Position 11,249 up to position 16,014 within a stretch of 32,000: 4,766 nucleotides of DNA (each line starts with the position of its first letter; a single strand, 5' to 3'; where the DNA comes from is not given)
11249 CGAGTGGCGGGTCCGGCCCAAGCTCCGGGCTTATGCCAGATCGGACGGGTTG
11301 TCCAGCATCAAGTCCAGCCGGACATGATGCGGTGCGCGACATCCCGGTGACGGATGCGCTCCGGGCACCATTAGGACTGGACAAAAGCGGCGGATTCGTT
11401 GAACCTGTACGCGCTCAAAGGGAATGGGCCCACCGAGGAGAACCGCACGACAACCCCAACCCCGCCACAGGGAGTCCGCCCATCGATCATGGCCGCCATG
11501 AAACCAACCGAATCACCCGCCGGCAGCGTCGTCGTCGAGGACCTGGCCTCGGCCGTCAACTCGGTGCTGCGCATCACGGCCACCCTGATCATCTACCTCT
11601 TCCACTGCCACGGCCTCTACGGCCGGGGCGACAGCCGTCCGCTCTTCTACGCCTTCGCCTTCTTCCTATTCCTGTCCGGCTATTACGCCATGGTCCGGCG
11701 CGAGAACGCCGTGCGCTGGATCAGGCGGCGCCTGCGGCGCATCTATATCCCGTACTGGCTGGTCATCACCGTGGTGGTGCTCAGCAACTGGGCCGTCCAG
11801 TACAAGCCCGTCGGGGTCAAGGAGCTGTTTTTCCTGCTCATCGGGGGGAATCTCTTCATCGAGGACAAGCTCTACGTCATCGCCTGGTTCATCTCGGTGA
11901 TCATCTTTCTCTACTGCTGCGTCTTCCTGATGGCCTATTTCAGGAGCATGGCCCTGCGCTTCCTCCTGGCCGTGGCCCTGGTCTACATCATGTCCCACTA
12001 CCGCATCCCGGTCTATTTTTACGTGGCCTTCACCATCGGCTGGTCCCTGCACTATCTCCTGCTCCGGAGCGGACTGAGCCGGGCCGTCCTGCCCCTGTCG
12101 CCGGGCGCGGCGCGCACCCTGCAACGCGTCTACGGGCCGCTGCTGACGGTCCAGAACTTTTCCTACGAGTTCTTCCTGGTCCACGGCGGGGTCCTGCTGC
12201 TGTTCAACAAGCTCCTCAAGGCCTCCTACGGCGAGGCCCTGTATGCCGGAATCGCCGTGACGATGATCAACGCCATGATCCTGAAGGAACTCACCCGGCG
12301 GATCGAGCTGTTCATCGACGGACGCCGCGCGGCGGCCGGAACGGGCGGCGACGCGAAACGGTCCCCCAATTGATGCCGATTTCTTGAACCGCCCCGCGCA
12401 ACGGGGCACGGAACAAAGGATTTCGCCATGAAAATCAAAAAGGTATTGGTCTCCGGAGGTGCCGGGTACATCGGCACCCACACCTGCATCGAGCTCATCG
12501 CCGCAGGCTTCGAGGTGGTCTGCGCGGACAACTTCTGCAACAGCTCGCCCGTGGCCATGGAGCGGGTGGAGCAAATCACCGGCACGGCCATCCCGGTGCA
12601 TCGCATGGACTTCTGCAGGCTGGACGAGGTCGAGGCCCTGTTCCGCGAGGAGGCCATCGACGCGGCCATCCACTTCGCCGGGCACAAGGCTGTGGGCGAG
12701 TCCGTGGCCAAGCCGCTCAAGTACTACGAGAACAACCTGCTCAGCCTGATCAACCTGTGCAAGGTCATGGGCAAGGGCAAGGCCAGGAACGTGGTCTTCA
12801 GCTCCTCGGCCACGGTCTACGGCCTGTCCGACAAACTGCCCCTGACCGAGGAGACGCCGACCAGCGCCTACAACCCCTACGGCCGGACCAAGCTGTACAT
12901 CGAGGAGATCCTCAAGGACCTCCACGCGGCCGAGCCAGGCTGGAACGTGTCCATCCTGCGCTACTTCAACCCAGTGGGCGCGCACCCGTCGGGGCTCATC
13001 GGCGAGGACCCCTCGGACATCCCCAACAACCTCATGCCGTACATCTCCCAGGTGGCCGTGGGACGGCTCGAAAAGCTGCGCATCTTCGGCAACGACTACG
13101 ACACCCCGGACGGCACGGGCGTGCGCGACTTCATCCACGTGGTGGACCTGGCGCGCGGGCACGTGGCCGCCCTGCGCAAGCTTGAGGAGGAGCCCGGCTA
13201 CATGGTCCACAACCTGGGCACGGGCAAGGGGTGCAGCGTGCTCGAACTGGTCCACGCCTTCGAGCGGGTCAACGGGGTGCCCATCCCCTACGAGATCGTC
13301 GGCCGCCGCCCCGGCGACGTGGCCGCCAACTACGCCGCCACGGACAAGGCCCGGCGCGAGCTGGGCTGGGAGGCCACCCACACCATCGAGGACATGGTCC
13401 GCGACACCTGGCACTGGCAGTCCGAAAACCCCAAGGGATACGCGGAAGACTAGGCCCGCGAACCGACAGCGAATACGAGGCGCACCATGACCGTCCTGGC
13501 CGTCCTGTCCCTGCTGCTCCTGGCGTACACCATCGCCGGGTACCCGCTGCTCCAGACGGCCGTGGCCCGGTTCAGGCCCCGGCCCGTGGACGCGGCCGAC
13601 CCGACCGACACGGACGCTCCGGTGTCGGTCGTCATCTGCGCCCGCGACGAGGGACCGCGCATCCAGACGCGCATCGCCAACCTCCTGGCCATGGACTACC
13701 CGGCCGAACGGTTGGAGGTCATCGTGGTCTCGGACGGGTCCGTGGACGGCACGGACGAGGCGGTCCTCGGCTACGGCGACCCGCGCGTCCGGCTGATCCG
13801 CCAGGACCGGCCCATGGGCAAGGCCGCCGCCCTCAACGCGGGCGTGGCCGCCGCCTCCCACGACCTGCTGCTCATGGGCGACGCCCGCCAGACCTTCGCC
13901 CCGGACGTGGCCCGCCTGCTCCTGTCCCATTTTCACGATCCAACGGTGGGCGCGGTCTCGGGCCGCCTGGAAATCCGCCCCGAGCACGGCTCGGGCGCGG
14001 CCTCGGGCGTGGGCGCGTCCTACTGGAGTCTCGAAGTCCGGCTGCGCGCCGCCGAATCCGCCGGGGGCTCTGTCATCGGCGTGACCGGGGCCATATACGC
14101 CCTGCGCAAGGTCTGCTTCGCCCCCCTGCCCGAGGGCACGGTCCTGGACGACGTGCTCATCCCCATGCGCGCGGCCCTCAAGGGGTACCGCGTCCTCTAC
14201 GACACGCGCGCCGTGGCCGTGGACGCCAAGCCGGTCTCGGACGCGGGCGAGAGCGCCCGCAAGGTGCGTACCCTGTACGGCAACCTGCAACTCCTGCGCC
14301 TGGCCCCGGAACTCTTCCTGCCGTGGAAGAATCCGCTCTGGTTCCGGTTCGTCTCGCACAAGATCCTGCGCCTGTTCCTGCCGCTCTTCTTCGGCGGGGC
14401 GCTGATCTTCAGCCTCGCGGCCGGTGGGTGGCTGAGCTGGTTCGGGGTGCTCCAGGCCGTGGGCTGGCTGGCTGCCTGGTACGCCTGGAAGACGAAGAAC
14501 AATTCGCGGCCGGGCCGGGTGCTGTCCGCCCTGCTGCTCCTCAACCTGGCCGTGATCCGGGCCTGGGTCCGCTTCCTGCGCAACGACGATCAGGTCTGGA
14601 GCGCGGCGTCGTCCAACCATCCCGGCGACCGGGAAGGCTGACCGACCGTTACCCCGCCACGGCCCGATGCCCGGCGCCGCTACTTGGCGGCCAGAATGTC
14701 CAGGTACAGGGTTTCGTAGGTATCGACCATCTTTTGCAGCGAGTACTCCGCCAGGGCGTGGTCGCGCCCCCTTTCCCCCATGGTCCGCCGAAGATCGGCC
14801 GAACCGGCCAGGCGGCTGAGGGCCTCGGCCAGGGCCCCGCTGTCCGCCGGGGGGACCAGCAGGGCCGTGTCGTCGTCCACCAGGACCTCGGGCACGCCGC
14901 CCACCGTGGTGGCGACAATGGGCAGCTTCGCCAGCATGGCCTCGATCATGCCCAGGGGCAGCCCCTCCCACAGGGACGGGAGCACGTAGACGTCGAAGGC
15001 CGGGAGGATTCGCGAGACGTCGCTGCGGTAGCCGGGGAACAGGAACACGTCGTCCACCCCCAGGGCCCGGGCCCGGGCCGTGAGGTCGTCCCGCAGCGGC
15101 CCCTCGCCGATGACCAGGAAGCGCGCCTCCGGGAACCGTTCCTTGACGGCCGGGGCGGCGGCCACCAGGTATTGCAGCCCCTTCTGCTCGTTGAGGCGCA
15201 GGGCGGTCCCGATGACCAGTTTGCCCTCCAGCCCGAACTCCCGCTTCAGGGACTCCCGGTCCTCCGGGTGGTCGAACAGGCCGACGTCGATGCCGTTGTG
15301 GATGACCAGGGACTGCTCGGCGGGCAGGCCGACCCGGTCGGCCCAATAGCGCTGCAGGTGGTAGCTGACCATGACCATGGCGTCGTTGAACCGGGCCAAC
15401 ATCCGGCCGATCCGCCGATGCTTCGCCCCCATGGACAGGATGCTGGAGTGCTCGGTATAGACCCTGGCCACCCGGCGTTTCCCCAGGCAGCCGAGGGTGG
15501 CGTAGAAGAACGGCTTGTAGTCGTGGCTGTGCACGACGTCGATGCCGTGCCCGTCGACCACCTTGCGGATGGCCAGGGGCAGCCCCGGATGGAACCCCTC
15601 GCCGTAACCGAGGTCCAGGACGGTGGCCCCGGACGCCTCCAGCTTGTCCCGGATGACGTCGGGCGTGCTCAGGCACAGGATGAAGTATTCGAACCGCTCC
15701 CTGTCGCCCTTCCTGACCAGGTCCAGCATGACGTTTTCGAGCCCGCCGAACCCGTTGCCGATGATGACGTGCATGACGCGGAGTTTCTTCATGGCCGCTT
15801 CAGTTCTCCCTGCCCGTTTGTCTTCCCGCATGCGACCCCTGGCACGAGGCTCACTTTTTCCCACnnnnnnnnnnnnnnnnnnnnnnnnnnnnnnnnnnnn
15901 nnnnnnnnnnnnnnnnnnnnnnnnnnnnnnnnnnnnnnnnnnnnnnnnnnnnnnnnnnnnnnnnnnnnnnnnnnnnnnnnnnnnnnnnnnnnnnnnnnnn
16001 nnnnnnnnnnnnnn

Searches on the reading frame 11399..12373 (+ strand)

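Call 16: search_protein_families(library=pfam, proteins=[window:11399-12373:+], max_evalue=0.001)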
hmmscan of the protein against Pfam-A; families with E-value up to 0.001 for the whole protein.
window:11399-12373:+ (324 aa): 1 family
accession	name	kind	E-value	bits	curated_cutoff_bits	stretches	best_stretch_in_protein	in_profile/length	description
PF01757.29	Acyl_transf_3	-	7.1e-15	55.3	31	1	56-215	6-181/326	Acyltransferase domain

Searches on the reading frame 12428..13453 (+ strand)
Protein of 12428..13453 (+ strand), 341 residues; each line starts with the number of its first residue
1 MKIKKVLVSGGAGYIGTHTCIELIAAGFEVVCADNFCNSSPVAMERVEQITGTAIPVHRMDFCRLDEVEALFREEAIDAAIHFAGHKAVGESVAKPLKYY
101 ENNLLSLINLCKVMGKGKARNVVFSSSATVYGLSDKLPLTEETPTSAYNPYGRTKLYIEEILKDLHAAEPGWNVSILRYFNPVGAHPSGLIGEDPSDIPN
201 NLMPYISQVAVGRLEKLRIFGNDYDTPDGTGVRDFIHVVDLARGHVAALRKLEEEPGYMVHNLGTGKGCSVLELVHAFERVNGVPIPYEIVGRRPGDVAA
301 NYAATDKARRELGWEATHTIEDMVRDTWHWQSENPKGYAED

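Call 16: search_protein_families(library=pfam, proteins=[window:12428-13453:+], max_evalue=0.001)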
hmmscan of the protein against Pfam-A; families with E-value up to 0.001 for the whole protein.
window:12428-13453:+ (341 aa): 6 families
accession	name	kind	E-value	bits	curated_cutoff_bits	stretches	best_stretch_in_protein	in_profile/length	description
PF01370.27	Epimerase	-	1.1e-50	172.8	20.9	1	6-264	1-240/240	NAD dependent epimerase/dehydratase family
PF16363.11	GDP_Man_Dehyd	-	5.9e-49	167.8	27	1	7-327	1-332/332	GDP-mannose 4,6 dehydratase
PF04321.23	RmlD_sub_bind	-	5.8e-08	32.6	27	1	5-164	2-138/287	RmlD substrate binding domain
PF01073.25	3Beta_HSD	-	7e-07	29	22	1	7-255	1-235/280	3-beta hydroxysteroid dehydrogenase/isomerase family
PF02719.21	Polysacc_synt_2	-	2e-06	27.7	20.2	1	6-185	1-174/293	Polysaccharide biosynthesis protein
PF00106.31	adh_short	-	0.00025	21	26.6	1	4-114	1-123/195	short chain dehydrogenase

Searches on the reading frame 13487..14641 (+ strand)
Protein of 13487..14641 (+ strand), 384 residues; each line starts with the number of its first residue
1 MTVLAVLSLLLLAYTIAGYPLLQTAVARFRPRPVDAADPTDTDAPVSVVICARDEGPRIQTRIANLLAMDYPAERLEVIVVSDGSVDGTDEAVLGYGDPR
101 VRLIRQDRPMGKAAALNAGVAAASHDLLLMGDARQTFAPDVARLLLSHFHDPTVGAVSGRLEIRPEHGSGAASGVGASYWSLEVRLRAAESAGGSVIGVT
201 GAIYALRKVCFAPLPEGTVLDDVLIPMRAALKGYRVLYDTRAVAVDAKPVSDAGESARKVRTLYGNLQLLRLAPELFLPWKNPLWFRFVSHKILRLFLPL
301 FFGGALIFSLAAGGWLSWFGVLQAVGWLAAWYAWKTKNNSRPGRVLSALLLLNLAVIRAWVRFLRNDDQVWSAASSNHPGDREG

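Call 17: search_protein_families(library=pfam, proteins=[window:13487-14641:+], max_evalue=0.001)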
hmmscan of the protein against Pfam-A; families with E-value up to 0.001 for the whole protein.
window:13487-14641:+ (384 aa): 5 families
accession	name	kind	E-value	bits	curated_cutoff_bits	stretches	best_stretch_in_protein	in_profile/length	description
PF00535.33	Glycos_transf_2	-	6.3e-21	75.5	23.3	1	47-163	1-118/168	Glycosyl transferase family 2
PF13641.12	Glyco_tranf_2_3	-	3.9e-17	63.5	27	1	45-250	2-215/230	Glycosyltransferase like family 2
PF13632.12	Glyco_trans_2_3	-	5.4e-08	33.3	27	1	136-332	10-193/198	Glycosyl transferase family group 2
PF10111.15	Glyco_tranf_2_2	-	6.3e-05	23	27.3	1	47-141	1-98/276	Glycosyltransferase like family 2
PF13506.12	Glyco_transf_21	-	0.00047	20.1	21.7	0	112-209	18-112/174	Glycosyl transferase family 21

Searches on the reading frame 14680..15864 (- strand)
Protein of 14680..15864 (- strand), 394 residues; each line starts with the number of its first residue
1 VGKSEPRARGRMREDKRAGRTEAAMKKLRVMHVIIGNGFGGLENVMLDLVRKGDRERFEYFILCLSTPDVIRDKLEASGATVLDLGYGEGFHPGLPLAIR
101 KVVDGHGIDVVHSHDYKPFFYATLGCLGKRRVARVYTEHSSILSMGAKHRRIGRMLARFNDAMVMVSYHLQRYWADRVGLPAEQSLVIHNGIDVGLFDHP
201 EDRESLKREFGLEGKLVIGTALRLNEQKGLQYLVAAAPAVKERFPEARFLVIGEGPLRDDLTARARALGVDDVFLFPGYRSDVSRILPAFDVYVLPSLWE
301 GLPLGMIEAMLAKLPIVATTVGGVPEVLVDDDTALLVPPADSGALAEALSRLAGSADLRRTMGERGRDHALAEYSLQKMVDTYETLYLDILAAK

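Call 17: search_protein_families(library=pfam, proteins=[window:14680-15864:-], max_evalue=0.001)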
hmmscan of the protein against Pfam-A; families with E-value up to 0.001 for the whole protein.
window:14680-15864:- (394 aa): 6 families
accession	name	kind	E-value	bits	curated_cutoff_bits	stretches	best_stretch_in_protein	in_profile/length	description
PF13692.12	Glyco_trans_1_4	-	1.4e-35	123.1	27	1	217-353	3-140/142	Glycosyl transferases group 1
PF00534.26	Glycos_transf_1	-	7e-34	117.3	26.4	1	203-368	2-171/172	Glycosyl transferases group 1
PF13439.12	Glyco_transf_4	-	1.4e-23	84.2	28.5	1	39-194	1-168/170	Glycosyltransferase Family 4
PF13579.12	Glyco_trans_4_4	-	1.4e-13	51.9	29.7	1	40-191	1-158/158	Glycosyl transferase 4-like domain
PF13524.12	Glyco_trans_1_2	-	4.4e-06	27.1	25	1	299-383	60-142/144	Glycosyl transferase-like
PF20706.3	GT4-conflict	-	4.8e-05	22.9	26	1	146-331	133-323/385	Family 4 Glycosyltransferase in conflict systems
